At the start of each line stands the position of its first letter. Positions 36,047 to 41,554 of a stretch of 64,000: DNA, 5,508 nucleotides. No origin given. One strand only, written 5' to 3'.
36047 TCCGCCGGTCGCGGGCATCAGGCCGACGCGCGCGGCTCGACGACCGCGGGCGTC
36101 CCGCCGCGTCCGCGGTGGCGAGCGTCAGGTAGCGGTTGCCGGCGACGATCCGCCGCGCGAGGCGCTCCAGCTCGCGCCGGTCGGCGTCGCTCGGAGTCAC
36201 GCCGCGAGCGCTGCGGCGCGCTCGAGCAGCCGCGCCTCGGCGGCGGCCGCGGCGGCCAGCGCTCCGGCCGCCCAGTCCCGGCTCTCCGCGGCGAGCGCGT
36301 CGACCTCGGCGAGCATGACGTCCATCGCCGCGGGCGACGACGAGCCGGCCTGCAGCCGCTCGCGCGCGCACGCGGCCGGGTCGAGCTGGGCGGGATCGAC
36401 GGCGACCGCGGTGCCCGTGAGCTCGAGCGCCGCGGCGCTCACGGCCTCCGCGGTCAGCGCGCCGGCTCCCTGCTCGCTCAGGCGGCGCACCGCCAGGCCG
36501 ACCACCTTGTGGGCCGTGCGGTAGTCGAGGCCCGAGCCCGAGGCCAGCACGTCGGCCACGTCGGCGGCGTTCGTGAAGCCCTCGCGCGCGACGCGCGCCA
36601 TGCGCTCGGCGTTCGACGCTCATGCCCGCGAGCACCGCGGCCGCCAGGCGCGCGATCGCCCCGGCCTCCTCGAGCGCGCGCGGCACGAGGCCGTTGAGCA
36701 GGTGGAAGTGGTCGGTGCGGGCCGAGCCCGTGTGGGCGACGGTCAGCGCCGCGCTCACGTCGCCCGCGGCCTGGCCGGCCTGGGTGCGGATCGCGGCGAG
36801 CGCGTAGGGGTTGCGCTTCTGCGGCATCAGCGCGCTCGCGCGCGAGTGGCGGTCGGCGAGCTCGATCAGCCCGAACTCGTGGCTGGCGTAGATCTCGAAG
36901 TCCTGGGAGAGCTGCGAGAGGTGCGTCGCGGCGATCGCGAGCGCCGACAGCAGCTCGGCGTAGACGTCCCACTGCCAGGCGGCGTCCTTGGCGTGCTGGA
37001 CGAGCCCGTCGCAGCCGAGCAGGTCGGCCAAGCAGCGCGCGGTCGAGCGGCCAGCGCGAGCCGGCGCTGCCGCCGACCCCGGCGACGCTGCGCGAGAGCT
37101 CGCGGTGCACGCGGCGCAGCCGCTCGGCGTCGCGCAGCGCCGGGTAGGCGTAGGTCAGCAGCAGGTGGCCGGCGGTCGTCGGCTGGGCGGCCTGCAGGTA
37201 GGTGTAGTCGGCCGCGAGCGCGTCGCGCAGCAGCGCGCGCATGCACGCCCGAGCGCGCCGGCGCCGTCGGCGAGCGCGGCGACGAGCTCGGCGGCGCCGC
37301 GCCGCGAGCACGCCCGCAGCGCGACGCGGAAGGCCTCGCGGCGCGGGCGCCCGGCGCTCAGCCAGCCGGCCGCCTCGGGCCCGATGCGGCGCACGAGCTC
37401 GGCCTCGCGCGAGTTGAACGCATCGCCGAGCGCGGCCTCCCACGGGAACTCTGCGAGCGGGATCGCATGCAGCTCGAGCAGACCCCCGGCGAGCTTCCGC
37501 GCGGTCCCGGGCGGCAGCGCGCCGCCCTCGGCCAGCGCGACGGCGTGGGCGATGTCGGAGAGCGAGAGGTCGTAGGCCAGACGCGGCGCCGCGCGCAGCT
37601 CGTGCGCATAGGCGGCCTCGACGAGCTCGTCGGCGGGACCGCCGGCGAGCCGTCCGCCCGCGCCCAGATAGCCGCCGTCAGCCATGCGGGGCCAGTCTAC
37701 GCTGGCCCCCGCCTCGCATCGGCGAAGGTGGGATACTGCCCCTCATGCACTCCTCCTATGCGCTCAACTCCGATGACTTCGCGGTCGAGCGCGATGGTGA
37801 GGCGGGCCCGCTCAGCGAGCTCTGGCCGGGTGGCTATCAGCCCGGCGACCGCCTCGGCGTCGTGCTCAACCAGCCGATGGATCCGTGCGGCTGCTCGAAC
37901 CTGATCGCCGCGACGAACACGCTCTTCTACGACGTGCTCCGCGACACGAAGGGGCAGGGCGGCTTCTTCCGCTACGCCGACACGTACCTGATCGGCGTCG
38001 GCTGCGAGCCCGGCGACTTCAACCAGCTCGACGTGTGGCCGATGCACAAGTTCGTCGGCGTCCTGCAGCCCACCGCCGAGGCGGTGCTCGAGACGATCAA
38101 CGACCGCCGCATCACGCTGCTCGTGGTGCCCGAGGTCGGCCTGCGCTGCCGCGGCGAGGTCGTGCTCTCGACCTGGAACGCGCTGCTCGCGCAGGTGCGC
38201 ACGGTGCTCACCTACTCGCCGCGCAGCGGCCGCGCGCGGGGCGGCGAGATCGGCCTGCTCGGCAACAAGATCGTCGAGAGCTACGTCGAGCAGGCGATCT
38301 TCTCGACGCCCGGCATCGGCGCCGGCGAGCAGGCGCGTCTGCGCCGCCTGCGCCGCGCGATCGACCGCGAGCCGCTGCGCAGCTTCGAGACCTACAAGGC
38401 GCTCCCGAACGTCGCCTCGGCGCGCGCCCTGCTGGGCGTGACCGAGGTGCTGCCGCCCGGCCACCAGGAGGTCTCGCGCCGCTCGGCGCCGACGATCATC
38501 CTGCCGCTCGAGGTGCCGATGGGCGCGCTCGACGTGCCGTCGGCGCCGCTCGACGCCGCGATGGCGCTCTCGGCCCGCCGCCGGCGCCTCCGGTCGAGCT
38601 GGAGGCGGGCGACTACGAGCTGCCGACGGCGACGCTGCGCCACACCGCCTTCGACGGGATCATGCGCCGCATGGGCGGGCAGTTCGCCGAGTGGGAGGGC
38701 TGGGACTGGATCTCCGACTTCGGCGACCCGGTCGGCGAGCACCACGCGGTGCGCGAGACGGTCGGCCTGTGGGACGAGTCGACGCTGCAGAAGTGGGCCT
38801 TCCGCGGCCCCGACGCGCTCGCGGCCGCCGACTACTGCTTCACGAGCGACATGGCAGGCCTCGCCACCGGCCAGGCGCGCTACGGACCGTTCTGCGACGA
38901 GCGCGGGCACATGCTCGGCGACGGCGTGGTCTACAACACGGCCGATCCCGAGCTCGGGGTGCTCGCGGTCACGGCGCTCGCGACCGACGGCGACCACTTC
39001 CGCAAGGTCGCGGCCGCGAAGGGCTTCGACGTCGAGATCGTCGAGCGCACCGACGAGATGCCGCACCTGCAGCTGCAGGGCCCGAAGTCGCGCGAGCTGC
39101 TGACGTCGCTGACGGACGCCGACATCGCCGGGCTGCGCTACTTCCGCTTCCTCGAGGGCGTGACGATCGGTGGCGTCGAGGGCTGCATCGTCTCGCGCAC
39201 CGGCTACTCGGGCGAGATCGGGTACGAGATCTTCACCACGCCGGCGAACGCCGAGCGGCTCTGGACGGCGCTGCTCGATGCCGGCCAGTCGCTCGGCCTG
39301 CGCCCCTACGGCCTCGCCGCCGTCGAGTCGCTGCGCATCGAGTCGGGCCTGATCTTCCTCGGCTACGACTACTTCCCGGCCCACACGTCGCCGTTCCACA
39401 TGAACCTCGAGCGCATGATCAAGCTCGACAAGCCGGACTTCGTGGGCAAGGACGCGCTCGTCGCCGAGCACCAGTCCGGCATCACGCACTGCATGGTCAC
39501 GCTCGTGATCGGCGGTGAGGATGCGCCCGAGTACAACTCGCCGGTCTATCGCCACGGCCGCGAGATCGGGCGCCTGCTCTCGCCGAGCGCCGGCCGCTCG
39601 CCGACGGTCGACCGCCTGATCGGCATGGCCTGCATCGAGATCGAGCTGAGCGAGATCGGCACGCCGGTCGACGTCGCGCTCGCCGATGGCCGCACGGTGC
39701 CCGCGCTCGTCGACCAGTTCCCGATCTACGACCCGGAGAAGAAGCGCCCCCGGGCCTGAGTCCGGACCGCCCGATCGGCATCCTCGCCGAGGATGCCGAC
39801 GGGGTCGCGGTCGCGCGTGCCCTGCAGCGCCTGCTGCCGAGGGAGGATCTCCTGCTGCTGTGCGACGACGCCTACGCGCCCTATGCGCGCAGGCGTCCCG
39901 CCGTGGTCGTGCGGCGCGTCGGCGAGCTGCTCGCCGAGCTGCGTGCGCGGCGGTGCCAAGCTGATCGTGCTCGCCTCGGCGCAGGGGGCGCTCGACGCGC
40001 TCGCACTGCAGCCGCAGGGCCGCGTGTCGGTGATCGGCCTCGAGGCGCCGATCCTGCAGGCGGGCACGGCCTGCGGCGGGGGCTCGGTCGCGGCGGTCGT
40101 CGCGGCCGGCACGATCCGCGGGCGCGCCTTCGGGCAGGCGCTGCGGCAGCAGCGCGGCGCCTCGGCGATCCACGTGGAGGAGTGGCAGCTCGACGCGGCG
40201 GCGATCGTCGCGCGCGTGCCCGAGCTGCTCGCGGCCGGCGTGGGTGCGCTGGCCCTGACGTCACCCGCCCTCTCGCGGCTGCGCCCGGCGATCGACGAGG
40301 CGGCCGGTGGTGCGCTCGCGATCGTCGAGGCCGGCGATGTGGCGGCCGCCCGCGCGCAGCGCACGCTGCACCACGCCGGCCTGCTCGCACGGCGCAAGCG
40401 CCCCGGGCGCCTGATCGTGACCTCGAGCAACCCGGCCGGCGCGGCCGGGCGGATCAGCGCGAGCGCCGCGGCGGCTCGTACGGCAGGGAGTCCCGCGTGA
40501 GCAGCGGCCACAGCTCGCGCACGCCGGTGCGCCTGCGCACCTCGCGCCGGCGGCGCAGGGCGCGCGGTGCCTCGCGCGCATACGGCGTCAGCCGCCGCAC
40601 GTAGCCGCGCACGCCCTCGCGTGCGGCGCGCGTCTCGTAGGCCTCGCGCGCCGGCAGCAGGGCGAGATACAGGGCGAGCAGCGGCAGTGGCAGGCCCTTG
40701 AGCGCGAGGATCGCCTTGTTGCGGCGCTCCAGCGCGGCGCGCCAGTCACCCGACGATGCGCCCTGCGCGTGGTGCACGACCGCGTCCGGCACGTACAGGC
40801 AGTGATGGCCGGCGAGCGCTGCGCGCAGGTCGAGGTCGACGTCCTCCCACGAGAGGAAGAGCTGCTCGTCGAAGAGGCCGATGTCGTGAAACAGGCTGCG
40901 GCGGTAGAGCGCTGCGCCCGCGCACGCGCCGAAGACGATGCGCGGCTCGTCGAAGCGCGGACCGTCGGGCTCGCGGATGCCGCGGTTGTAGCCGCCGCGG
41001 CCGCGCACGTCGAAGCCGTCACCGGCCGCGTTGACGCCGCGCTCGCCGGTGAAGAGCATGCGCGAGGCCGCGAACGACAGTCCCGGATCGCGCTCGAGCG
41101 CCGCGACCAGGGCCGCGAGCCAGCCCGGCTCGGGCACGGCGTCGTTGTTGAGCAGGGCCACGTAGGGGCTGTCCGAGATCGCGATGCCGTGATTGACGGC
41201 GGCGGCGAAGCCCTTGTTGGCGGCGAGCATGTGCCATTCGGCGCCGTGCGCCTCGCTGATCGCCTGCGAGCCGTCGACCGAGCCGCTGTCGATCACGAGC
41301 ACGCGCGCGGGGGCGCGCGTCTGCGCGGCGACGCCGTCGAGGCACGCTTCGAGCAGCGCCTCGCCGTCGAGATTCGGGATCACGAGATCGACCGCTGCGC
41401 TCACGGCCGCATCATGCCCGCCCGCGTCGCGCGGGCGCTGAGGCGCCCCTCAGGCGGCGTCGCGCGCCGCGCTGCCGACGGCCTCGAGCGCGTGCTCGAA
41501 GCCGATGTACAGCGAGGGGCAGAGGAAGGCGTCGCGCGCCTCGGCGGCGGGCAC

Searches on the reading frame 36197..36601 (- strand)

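Call 57: search_protein_families(library=pfam, proteins=[window:36197-36601:-], max_evalue=0.0001)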
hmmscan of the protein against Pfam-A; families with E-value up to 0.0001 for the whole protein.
window:36197-36601:- (134 aa): 1 family
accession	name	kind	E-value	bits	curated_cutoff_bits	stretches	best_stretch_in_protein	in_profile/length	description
PF14698.11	ASL_C2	-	1.4e-09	38.7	27.3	1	9-55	1-48/69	Argininosuccinate lyase C-terminal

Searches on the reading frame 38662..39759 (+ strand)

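Call 58: search_protein_families(library=pfam, proteins=[window:38662-39759:+], max_evalue=0.0001)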
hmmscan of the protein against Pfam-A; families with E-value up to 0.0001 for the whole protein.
window:38662-39759:+ (365 aa): 2 families
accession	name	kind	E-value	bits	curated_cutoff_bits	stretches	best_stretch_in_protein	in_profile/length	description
PF01571.26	GCV_T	-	9.3e-62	209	25.6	1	2-251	6-254/255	Aminomethyltransferase folate-binding domain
PF08669.17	GCV_T_C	-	2e-11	44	25.9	1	278-357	3-80/80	Glycine cleavage T-protein C-terminal barrel domain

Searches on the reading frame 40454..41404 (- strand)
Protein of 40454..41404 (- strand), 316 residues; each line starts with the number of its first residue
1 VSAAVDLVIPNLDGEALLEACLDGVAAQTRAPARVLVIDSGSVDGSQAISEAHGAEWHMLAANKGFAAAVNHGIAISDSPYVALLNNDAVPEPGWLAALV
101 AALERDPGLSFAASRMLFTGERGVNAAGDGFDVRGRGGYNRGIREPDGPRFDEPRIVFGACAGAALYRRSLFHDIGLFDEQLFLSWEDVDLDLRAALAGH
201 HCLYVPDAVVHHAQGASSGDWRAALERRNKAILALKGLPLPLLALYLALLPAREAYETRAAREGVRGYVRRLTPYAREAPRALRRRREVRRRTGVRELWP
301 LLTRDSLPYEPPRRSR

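Call 58: search_protein_families(library=pfam, proteins=[window:40454-41404:-], max_evalue=0.0001)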
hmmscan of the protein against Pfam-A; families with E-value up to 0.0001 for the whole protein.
window:40454-41404:- (316 aa): 2 families
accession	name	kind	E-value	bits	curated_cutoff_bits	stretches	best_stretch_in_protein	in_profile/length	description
PF00535.33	Glycos_transf_2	-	3.9e-23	82.7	23.3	1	7-175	2-167/168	Glycosyl transferase family 2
PF13641.12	Glyco_tranf_2_3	-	1.2e-14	55.4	27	1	5-227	3-223/230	Glycosyltransferase like family 2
